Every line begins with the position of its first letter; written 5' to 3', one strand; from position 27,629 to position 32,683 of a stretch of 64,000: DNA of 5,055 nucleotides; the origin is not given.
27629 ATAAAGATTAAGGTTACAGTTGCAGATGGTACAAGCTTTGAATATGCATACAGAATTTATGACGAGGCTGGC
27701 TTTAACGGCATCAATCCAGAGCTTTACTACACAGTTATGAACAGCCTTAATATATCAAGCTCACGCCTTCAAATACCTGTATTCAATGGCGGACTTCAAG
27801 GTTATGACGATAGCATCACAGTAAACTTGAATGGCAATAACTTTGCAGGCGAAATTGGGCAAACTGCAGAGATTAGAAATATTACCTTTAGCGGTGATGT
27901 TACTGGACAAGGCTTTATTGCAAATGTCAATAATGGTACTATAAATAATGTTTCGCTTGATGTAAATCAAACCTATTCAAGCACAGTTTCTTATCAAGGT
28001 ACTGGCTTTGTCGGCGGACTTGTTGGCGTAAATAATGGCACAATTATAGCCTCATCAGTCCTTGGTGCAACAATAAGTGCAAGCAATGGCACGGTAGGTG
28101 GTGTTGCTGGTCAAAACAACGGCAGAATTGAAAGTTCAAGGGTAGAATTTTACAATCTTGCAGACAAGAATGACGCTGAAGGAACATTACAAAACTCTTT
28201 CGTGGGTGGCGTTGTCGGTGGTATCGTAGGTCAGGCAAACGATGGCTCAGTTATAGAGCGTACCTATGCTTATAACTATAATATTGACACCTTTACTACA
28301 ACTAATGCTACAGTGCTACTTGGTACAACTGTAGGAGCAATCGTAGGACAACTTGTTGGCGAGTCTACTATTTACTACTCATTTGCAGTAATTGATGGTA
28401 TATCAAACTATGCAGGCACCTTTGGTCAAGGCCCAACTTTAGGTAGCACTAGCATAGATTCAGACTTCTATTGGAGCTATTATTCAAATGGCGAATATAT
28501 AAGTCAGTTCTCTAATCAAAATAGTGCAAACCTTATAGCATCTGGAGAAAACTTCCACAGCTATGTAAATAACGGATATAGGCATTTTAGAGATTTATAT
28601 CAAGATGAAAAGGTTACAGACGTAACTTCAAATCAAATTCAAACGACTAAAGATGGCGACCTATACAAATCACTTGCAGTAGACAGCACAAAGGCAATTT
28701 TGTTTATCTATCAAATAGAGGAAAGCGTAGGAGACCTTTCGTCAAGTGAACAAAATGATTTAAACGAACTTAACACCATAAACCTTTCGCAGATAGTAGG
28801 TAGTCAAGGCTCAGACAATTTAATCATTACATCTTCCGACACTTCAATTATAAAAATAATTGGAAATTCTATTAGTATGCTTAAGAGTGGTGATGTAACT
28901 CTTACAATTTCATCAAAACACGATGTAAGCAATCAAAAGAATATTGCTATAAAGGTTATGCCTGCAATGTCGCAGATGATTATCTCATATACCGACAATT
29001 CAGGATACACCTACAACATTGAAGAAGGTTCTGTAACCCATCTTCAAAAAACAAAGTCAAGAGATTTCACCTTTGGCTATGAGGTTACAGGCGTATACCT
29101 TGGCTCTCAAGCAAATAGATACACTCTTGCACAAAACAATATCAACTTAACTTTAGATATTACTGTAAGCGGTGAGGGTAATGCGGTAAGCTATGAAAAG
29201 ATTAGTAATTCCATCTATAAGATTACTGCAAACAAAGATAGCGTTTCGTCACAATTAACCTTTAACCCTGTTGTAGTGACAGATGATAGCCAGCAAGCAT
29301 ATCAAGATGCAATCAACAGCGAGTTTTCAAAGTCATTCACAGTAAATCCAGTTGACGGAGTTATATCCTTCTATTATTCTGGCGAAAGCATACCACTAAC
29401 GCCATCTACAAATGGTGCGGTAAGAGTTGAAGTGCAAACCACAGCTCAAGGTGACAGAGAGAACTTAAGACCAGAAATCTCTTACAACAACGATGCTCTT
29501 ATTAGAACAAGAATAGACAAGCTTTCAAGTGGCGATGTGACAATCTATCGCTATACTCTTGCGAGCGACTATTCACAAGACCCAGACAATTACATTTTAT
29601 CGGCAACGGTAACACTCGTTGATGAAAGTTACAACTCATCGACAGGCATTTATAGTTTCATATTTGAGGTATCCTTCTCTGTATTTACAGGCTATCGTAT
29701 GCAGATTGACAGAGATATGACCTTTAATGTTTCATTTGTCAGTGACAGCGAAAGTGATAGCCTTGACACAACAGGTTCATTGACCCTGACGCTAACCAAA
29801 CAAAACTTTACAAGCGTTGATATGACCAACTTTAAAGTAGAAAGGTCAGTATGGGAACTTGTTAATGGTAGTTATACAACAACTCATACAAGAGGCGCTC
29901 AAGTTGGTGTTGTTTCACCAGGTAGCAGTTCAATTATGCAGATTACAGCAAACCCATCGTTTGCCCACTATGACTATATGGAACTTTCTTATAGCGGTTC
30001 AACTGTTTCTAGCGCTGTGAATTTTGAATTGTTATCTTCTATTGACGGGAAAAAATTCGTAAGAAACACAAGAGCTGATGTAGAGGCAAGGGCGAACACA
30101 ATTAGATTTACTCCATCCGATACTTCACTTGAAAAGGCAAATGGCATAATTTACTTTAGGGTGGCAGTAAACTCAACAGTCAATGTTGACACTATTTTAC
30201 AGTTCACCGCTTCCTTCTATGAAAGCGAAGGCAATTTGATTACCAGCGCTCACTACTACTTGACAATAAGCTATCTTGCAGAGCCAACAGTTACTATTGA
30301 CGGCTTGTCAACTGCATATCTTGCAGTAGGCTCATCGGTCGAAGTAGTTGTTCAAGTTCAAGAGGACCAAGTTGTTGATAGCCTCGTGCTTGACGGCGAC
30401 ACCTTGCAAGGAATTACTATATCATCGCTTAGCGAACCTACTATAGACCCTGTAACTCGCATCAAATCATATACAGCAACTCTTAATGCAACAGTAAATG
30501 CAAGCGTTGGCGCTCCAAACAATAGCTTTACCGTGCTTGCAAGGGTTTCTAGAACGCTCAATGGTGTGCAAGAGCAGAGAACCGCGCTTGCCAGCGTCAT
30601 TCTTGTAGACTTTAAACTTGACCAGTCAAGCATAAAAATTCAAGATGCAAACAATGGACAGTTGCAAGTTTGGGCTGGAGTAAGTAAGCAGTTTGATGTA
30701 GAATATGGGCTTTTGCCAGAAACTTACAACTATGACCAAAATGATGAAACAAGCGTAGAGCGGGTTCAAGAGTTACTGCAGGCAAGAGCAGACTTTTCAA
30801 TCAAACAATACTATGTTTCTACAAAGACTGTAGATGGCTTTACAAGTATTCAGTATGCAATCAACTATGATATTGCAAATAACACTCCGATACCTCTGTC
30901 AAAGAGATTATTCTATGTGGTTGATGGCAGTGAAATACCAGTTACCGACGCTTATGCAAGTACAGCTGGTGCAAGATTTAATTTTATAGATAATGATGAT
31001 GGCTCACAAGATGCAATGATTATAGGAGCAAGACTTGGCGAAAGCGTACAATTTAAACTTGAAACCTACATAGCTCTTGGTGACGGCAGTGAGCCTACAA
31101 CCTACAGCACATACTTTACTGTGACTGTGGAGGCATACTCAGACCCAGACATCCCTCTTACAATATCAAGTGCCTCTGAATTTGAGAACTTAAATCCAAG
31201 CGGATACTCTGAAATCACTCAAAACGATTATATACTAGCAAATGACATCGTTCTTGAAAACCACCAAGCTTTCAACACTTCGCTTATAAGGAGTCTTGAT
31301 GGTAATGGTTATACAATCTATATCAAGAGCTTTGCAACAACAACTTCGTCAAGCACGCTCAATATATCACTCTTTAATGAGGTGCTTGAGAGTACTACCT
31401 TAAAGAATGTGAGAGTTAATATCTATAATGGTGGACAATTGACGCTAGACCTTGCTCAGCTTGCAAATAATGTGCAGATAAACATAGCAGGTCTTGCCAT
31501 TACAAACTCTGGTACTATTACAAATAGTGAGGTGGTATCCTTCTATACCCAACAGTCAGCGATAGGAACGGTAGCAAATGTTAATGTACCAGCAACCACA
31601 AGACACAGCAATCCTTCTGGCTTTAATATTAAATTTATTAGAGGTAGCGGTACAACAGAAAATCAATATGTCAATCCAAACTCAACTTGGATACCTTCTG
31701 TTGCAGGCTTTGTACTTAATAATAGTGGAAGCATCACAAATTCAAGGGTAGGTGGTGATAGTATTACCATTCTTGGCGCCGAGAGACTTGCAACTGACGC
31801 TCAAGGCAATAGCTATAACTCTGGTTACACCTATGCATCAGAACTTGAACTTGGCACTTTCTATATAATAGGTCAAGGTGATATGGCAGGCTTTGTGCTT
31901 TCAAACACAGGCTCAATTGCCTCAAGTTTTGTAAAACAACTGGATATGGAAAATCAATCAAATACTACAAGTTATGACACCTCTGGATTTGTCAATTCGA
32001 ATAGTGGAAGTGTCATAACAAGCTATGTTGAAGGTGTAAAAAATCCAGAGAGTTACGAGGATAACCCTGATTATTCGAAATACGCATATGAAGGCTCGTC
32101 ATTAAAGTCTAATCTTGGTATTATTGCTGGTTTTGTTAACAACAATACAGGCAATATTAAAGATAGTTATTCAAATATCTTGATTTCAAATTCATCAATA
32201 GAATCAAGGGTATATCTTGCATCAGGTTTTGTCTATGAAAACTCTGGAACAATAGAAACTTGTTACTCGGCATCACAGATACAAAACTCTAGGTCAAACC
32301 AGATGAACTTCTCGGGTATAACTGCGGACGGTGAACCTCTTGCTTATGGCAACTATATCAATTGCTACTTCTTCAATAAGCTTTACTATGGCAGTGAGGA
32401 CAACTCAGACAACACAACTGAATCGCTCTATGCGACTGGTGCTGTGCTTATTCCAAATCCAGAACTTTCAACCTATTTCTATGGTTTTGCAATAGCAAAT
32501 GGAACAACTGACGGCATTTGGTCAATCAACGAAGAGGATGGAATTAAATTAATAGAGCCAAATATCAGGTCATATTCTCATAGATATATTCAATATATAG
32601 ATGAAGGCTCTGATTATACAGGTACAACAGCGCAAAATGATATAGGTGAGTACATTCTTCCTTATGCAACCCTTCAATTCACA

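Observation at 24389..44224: Single 19.8-kb ORF encoding a roughly 6,600-aa GLUG-repeat lipoprotein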

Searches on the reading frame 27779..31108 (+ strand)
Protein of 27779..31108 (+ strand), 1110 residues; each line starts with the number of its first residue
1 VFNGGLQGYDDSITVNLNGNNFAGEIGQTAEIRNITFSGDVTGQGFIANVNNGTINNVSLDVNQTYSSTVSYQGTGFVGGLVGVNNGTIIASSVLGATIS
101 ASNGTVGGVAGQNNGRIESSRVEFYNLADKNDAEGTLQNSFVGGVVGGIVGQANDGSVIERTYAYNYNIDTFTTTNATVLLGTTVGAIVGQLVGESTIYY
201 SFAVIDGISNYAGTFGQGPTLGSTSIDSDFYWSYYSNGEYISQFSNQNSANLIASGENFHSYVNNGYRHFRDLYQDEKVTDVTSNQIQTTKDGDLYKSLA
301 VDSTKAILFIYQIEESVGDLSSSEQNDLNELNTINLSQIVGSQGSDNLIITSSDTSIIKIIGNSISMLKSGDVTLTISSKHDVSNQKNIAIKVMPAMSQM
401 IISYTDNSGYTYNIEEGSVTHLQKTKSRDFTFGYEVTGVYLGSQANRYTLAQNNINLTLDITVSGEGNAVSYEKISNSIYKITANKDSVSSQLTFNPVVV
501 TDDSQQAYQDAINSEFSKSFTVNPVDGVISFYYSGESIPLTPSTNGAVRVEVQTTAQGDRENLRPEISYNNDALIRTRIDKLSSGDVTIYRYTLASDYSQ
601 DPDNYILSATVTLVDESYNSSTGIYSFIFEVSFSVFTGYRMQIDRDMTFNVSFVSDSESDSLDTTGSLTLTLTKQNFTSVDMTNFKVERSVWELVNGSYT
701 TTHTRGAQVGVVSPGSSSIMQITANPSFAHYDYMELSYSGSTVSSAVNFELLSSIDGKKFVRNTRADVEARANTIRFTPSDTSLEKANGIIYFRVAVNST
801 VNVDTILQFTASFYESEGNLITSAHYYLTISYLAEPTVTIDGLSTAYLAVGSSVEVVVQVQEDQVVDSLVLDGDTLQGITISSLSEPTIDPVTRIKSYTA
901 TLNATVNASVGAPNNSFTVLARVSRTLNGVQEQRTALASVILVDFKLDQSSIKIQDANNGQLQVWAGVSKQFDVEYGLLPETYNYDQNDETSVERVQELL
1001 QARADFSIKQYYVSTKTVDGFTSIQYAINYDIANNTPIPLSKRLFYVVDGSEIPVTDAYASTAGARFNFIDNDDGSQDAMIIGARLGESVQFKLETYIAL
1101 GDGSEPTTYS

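Call 40: search_solved_structures(query=A4, max_evalue=1)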
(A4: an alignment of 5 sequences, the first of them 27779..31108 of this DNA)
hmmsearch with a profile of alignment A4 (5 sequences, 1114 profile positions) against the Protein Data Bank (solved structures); distinct sequences matched with E-value up to 1: 0.

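Call 110: search_protein_families(library=pfam, alignment_id=A4, max_evalue=1)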
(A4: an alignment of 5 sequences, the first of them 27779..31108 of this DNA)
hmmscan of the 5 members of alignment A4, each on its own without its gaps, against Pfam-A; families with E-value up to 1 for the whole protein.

A. member 1, window:27779-31108:+ (1110 aa): 1 family
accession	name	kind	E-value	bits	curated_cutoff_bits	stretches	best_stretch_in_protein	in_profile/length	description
PF07581.17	Glug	-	0.12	13.3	20.5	1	102-122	1-23/28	The GLUG motif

B. families by the number of members that match (of 5 scanned): 3 families
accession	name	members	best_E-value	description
PF07581.17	Glug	4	0.00036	The GLUG motif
PF23839.1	DUF7209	1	0.1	Family of unknown function (DUF7209)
PF17137.9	DUF5110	1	0.31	Domain of unknown function (DUF5110)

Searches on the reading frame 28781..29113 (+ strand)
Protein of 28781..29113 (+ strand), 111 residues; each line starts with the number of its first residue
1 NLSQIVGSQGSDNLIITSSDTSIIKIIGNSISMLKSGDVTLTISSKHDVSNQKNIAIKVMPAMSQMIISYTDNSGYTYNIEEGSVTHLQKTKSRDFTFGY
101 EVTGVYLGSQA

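Call 108: search_solved_structures(query=A7, max_evalue=10)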
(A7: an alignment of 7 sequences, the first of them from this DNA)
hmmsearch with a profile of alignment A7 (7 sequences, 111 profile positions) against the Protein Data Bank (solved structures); distinct sequences matched with E-value up to 10: 3.
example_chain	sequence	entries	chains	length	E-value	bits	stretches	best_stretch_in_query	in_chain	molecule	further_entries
6g6m_A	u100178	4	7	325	6.1e-07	32.8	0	6-26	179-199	Tako8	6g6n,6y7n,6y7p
6y7o_A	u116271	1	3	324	8.4e-07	32.4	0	6-26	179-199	Tako8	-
8opr_A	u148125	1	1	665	4.6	10.7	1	13-84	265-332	S-layer protein EA1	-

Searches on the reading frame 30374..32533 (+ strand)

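Call 66: search_protein_families(library=pfam, proteins=[window:30374-32533:+], max_evalue=5)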
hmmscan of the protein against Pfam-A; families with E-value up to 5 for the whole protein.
window:30374-32533:+ (720 aa): 1 family
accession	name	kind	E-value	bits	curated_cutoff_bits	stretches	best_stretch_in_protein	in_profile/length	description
PF16168.11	AIDA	-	1.2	9.7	27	0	351-383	22-55/63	Adhesin of bacterial autotransporter system, probable stalk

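Call 98: search_protein_families(library=phrogs, proteins=[window:30374-32533:+], max_evalue=0.01)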
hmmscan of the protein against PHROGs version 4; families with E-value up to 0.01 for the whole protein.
window:30374-32533:+ (720 aa): 0 families
